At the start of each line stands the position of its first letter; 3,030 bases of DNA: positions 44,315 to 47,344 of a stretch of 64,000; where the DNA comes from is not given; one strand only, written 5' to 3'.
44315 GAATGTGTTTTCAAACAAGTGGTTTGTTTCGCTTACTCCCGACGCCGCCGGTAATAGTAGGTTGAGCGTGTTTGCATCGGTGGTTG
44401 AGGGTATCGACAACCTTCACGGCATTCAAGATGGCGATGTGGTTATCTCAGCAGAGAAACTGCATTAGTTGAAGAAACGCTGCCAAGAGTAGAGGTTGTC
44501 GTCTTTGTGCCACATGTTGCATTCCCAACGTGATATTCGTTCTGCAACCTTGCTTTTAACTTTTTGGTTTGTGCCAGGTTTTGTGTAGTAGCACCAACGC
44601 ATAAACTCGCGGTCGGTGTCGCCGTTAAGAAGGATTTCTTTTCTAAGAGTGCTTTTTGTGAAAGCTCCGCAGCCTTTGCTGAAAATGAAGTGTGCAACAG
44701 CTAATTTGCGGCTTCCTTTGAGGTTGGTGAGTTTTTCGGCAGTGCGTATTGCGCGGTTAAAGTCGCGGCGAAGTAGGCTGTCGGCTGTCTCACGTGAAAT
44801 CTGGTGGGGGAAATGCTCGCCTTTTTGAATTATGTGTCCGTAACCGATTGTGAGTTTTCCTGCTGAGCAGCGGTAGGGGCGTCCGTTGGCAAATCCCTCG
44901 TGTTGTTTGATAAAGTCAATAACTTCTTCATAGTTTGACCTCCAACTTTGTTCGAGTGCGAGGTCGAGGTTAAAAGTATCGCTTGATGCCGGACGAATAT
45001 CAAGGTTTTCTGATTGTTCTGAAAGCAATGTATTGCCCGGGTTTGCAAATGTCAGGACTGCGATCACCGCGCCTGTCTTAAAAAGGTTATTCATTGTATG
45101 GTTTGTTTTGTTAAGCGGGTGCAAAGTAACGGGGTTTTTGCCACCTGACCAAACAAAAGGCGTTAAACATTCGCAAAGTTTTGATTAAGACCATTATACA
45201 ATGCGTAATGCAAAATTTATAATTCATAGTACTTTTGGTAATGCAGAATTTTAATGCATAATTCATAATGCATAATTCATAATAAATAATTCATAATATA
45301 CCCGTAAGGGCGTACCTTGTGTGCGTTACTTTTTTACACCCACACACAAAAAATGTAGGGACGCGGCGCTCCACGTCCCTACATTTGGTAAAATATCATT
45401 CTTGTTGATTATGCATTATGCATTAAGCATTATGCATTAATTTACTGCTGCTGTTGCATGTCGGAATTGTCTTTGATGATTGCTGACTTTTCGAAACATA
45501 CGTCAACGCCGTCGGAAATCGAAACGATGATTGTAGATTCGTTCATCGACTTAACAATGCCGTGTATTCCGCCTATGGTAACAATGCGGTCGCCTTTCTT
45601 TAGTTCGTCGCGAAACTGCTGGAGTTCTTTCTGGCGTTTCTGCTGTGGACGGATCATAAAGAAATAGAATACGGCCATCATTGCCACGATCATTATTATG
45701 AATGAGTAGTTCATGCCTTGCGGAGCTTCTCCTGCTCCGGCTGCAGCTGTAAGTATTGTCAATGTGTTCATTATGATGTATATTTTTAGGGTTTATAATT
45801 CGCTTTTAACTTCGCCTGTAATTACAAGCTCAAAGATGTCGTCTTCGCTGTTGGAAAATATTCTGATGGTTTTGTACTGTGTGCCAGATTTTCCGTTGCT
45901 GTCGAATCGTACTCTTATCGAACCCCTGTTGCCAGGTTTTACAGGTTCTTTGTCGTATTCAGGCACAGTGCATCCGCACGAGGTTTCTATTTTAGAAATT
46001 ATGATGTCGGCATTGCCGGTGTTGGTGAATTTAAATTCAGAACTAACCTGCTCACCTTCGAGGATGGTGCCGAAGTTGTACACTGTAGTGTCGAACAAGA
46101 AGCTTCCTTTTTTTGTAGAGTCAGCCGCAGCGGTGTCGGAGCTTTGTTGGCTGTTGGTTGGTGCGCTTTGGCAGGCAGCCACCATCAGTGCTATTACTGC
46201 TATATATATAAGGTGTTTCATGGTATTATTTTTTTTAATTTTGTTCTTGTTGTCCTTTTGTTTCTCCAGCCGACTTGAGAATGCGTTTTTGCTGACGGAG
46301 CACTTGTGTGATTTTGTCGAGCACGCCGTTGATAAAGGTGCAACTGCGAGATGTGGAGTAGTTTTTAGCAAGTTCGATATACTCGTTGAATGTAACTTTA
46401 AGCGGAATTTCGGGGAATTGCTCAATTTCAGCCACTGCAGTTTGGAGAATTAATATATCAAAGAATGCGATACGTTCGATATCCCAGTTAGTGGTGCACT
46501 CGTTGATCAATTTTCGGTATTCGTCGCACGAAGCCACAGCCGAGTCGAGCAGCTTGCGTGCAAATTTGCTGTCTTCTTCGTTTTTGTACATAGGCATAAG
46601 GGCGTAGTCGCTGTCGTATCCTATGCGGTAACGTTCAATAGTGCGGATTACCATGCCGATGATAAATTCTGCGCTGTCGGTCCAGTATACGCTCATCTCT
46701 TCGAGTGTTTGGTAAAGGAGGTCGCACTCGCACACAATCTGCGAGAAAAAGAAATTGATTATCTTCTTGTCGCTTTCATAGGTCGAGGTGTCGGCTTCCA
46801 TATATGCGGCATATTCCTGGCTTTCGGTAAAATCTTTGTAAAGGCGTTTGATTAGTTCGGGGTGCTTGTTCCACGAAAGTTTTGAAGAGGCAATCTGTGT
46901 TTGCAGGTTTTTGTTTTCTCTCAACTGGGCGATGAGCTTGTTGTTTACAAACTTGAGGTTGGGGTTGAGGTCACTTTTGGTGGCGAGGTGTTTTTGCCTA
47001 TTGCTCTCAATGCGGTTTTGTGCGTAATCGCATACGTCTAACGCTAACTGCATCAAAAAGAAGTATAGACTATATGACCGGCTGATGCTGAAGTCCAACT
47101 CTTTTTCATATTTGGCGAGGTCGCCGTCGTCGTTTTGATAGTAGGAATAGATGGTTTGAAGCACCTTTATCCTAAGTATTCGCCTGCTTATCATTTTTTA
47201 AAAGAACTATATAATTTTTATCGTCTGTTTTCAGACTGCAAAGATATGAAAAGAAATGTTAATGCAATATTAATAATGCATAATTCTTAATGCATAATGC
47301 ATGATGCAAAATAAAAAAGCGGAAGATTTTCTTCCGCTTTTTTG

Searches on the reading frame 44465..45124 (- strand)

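Call 11: search_protein_families(library=pfam, proteins=[window:44465-45124:-], max_evalue=0.01)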
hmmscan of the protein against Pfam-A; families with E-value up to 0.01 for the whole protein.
window:44465-45124:- (219 aa): 1 family
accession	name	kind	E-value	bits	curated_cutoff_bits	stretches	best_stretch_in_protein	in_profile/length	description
PF00959.24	Phage_lysozyme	-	4.1e-16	59.9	22.3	1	73-180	1-110/125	Phage lysozyme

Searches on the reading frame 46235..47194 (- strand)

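Call 11: search_protein_families(library=pfam, proteins=[window:46235-47194:-], max_evalue=0.01)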
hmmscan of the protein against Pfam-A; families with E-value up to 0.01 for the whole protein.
window:46235-47194:- (319 aa): 1 family
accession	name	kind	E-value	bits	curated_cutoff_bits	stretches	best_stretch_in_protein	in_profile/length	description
PF01029.23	NusB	-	1.8e-20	74.1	23.1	1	205-296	41-132/133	NusB family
